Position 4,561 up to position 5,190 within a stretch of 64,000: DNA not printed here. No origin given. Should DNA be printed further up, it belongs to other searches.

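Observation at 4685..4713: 29-bp perfect palindrome (12-5-12) ending in the start codon of the Fur-family gene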

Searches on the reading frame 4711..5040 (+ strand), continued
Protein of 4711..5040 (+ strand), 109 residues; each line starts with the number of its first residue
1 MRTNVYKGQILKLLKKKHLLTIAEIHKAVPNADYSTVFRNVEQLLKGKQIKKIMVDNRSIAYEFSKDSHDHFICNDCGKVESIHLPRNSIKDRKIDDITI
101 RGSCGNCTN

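Call 27: search_protein_families(library=pfam, proteins=[L089:13624-16125:+, L089:10428-12602:-, L116:869-1699:+, L118:2887-3462:+, L045:631-1203:-, L059:2829-4193:+, L048:5259-5987:+, L059:1474-2772:+, L118:2462-2836:+, L008:6820-7944:-], max_evalue=0.01)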
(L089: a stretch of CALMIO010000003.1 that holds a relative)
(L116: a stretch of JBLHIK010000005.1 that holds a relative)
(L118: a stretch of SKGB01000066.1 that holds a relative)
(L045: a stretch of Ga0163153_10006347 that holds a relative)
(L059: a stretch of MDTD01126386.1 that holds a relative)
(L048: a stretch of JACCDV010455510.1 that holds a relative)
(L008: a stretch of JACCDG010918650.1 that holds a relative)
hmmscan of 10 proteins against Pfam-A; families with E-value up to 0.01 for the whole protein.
L089:13624-16125:+ (833 aa): 2 families
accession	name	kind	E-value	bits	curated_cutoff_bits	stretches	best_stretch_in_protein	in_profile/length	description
PF13202.12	EF-hand_5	-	0.0041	17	25.9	0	590-605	6-21/25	EF hand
PF00036.39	EF-hand_1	-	0.0076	16.2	25.4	0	589-605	6-22/29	EF hand domain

L089:10428-12602:- (724 aa): 1 family
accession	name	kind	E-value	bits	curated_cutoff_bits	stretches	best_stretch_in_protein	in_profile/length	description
PF02624.21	YcaO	-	2.6e-52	178.6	25.7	1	329-682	6-324/325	YcaO cyclodehydratase, ATP-ad Mg2+-binding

L116:869-1699:+ (276 aa): 1 family
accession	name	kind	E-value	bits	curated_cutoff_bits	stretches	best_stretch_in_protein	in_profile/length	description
PF02535.28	Zip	-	3.4e-26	92.7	35.1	1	93-247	163-321/323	ZIP Zinc transporter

L118:2887-3462:+ (191 aa): 2 families
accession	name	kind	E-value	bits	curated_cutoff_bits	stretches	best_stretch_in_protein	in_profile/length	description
PF03713.19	DUF305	-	1.8e-41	142.2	27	2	56-189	3-151/151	Domain of unknown function (DUF305)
PF13628.12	DUF4142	-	9.2e-09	36.1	27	1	124-181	74-131/138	Domain of unknown function (DUF4142)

L045:631-1203:- (190 aa): 0 families

L059:2829-4193:+ (454 aa): 0 families

L048:5259-5987:+ (242 aa): 2 families
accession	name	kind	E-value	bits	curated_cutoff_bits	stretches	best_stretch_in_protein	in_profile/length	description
PF02535.28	Zip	-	3.8e-22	79.4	35.1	2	107-235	183-322/323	ZIP Zinc transporter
PF13886.12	TM7S3_TM198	-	0.0021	18.2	29.2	1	5-77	53-129/199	TM7S3/TM198-like domain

L059:1474-2772:+ (432 aa): 4 families
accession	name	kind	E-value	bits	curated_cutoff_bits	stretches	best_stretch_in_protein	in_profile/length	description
PF02492.25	cobW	-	3.5e-54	183.5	20.7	1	28-233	1-179/180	CobW/HypB/UreG, nucleotide-binding domain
PF07683.19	CobW_C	-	4.5e-25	87.8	22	1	279-395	1-94/94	Cobalamin synthesis protein cobW C-terminal domain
PF03193.22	RsgA_GTPase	-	0.00069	19.9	30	0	19-61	100-139/174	RsgA GTPase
PF13401.12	AAA_22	-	0.0042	17.8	27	0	29-77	7-33/130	AAA domain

L118:2462-2836:+ (124 aa): 1 family
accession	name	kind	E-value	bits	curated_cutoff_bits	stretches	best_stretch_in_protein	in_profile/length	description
PF00001.26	7tm_1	-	0.0099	15.8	30.5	0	11-96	101-180/260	7 transmembrane receptor (rhodopsin family)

L008:6820-7944:- (374 aa): 1 family
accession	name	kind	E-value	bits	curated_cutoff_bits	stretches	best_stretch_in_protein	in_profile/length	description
PF07907.16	YibE_F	-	3.5e-72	243.2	27.2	1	117-356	1-240/241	YibE/F-like protein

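Call 30: search_solved_structures(query=A1, max_evalue=0.001, show_alignments=3)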
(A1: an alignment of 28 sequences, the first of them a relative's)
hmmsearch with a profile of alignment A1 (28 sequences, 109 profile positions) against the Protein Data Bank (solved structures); distinct sequences matched with E-value up to 0.001: 17.
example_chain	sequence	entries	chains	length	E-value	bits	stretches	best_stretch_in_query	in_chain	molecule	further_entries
5nbc_A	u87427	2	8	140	9.3e-10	42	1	22-96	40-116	Ferric uptake regulation protein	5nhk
6dk4_A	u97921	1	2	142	3.7e-09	40.1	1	23-90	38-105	Ferric uptake regulation protein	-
9ire_A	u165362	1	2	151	1.6e-07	34.8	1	25-108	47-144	Ferric uptake regulation protein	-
4ets_A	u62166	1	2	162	9.6e-07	32.3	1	25-88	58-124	Ferric uptake regulation protein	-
6d57_A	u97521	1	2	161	9.9e-07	32.2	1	25-88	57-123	Ferric uptake regulation protein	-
2fe3_A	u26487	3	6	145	1.4e-06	31.8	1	27-108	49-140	Peroxide operon regulator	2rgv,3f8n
2xig_A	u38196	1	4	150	1.5e-06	31.6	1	4-91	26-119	FERRIC UPTAKE REGULATION PROTEIN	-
8j6w_A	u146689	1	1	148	4e-06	30.3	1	8-91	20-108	Ferric uptake regulation protein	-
4i7h_A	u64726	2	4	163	8.3e-06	29.3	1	24-108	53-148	peroxide stress sensing regulator | Peroxide stress regulator PerR, FUR family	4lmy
2w57_A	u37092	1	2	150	2e-05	28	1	9-92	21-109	FERRIC UPTAKE REGULATION PROTEIN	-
2o03_A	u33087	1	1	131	2.6e-05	27.7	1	30-108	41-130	probable Zinc uptake regulation protein FurB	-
3mwm_A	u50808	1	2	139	0.00015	25.2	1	31-107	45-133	Putative metal uptake regulation protein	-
7vo0_G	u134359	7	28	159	0.00021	24.8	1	31-107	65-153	Putative metal uptake regulation protein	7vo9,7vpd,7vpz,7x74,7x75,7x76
1mzb_A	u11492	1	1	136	0.00023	24.6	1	8-96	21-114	ferric uptake regulation protein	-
3eyy_A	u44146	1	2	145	0.00023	24.6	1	23-86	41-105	Putative iron uptake regulatory protein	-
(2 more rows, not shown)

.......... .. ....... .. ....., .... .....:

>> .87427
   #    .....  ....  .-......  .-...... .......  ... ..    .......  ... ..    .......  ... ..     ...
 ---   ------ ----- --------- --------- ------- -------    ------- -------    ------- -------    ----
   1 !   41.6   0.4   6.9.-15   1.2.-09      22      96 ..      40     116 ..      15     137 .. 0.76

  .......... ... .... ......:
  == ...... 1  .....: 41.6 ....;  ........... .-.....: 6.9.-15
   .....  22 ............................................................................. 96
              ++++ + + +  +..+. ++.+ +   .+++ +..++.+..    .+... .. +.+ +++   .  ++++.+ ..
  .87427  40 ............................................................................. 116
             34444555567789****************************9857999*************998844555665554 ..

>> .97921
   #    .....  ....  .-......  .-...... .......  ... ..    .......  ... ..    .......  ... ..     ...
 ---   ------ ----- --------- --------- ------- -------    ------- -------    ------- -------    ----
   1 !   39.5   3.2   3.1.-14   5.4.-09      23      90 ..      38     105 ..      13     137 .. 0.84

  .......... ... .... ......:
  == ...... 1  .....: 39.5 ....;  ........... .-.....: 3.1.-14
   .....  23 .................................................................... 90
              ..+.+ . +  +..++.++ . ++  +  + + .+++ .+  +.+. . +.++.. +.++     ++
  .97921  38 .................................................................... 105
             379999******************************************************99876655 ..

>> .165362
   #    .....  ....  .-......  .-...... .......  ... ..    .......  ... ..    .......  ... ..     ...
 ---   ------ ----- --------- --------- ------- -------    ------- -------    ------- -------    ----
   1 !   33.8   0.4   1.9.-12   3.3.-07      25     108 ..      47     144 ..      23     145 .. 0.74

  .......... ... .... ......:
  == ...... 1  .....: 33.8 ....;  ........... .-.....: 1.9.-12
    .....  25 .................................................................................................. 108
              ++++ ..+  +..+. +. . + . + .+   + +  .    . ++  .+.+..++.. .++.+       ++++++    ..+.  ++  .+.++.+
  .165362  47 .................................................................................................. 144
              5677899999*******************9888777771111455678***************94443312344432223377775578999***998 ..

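Call 32: search_protein_families(library=ncbifam, proteins=[window:4711-5040:+, L103:10673-11485:+, L008:4969-6612:-], max_evalue=0.001)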
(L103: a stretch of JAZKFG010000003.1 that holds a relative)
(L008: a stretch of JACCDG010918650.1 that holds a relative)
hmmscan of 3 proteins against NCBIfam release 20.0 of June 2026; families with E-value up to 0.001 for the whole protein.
window:4711-5040:+ (109 aa): 6 families
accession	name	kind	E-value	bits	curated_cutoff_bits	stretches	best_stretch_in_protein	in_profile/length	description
NF047406.1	TransRegPerRTherm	equivalog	7.6e-09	35.9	200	1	23-86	31-94/130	manganese-dependent transcriptional regulator PerR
NF052545.1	TransRegPerRClab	equivalog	2.8e-08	33.8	180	1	23-96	40-113/138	transcriptional regulator PerR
NF051891.1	TransRegFurHelico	equivalog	1.3e-07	31.6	200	1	23-83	50-111/148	ferric iron uptake transcriptional regulator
NF051892.1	TransRegFurBacil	equivalog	1.3e-06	28.5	220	1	25-84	47-110/149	ferric iron uptake transcriptional regulator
NF006999.0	PRK09462.1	equivalog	0.00011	21.9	146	1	33-94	51-111/148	ferric iron uptake transcriptional regulator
NF008646.0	PRK11639.1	equivalog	0.00027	20.7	167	1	25-81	51-110/171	zinc uptake transcriptional repressor Zur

L103:10673-11485:+ (270 aa): 9 families
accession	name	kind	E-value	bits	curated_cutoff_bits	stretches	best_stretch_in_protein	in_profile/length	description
NF041546.1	ParA_partition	equivalog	3.8e-10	39.6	180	1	8-40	8-40/203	ParA family partition ATPase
TIGR01969.1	minD_arch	subfamily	1.3e-09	37.6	201.75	1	7-41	8-42/251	cell division ATPase MinD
TIGR03371.1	cellulose_yhjQ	equivalog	8.1e-07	28.8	157.85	1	8-49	10-51/246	cellulose biosynthesis protein BcsQ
NF009701.0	PRK13230.1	subfamily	1.4e-06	27.6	350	1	3-61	4-62/291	nitrogenase reductase-like protein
TIGR01968.1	minD_bact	equivalog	3.3e-06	26.6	212.9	0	6-39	8-41/261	septum site-determining protein MinD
NF050088.1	Get3_fold_NosAFP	equivalog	1.8e-05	23.9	325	1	2-51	4-55/364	Get3/ArsA fold putative tail anchor-mediating ATPase NosAFP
TIGR01281.1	DPOR_bchL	equivalog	7.9e-05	22.2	345.15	1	1-47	1-47/268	ferredoxin:protochlorophyllide reductase (ATP-dependent) iron-sulfur ATP-binding protein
TIGR02016.1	BchX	equivalog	0.0003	20.1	331.2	0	2-46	2-46/296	chlorophyllide a reductase iron protein subunit X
TIGR01287.1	nifH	equivalog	0.00037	19.9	394.35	0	3-54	3-54/275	nitrogenase iron protein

L008:4969-6612:- (547 aa): 4 families
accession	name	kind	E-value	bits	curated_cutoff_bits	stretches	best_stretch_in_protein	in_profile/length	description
NF038288.1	chaper_GTP_ZigA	equivalog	5.3e-06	25.6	600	1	12-100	8-100/390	zinc metallochaperone GTPase ZigA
NF041053.1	CobW_rel_Se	equivalog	7.8e-06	25.7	180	1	5-109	1-104/195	CobW-related selenoprotein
NF008578.0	PRK11537.1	equivalog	0.00012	21.4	361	1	9-85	8-80/318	GTPase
TIGR02475.1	CobW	equivalog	0.0002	20.4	332.1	1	11-85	10-86/342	cobalamin biosynthesis protein CobW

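Call 52: predict_structure(alignment_id=A1)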
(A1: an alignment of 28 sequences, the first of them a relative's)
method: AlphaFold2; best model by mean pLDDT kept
length: 109 residues; sequences in the alignment: 28
mean_pLDDT: 87.8   pTM: 0.73
mean pLDDT of the five models: 87.8, 86.2, 86.1, 84.8, 74.5
residues with pLDDT >= 90: 54; 70-90: 52; 50-70: 2; < 50: 1
segments of 3 or more residues with pLDDT < 50: none
pLDDT, mean of each block of 10 residues (from residue 1): 80 90 93 94 95 84 88 89 81 82 89
secondary structure, 60 per line:
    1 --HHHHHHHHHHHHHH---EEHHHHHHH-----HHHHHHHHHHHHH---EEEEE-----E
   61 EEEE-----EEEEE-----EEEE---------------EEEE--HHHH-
elements in order: H3-16 H22-28 H34-46 E50-54 E60-64 E70-74 E80-83 E99-102 H105-108

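Call 54: fold_search(model_id=the predicted structure, library=pdb)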
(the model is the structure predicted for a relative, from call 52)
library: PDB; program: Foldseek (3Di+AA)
matches with E <= 10: 1612; with E <= 0.001: 59
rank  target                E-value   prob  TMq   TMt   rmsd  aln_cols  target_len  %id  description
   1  5nhk_B                3.5e-08  1.00  0.76  0.64   3.4       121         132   23  Structure of Ferric uptake regulator from francisella tularensis with Iron (released 2018-05-16)
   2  5nbc_B                3.7e-08  1.00  0.76  0.65   3.3       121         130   23  Structure of Prokaryotic Transcription Factors (released 2018-05-16)
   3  5nbc_A                6.3e-08  1.00  0.76  0.65   3.3       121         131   23  Structure of Prokaryotic Transcription Factors (released 2018-05-16)
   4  5nhk_A                7.6e-08  1.00  0.75  0.64   3.3       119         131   24  Structure of Ferric uptake regulator from francisella tularensis with Iron (released 2018-05-16)
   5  5nbc_C                9.9e-08  1.00  0.76  0.67   3.2       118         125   24  Structure of Prokaryotic Transcription Factors (released 2018-05-16)
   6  7ne9_CCC              1.1e-07  1.00  0.71  0.66   3.9       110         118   18  A single sensor controls large variations in zinc quotas in a marine cyanobacterium (released 2022-03-02)
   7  7ne9_AAA              1.8e-07  1.00  0.71  0.65   3.9       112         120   19  A single sensor controls large variations in zinc quotas in a marine cyanobacterium (released 2022-03-02)
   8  2xig_B                1.9e-07  1.00  0.79  0.60   3.2       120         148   22  The structure of the Helicobacter pylori ferric uptake regulator Fur reveals three functional metal binding sites (released 2011-01-19)
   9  9ire_B                2.8e-07  1.00  0.67  0.54   3.9       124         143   22  CRYSTAL STRUCTURE OF Bacillus cereus FERRIC UPTAKE REGULATOR (released 2025-07-23)
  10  6d57_A                3.4e-07  1.00  0.38  0.30  14.3       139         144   19  Campylobacter jejuni ferric uptake regulator S1 metalated (released 2018-05-23)
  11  5nbc_D                3.9e-07  1.00  0.77  0.69   3.2       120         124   23  Structure of Prokaryotic Transcription Factors (released 2018-05-16)
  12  9a4a_B                4.1e-07  1.00  0.74  0.57   3.4       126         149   22  Model of YLAN-FUR by crosslinking MS and deep learning (released 2024-09-18)
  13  2w57_A                5.4e-07  1.00  0.69  0.59   3.9       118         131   19  Crystal structure of the Vibrio cholerae ferric uptake regulator (Fur) reveals structural rearrangement of the DNA-bin (released 2009-01-20)
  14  2fe3_B                5.4e-07  1.00  0.52  0.41  14.5       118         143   24  The crystal structure of bacillus subtilis PerR-Zn reveals a novel Zn(Cys)4 Structural redox switch (released 2006-12-19)
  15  9ire_A                6.5e-07  1.00  0.71  0.54   3.2       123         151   24  CRYSTAL STRUCTURE OF Bacillus cereus FERRIC UPTAKE REGULATOR (released 2025-07-23)
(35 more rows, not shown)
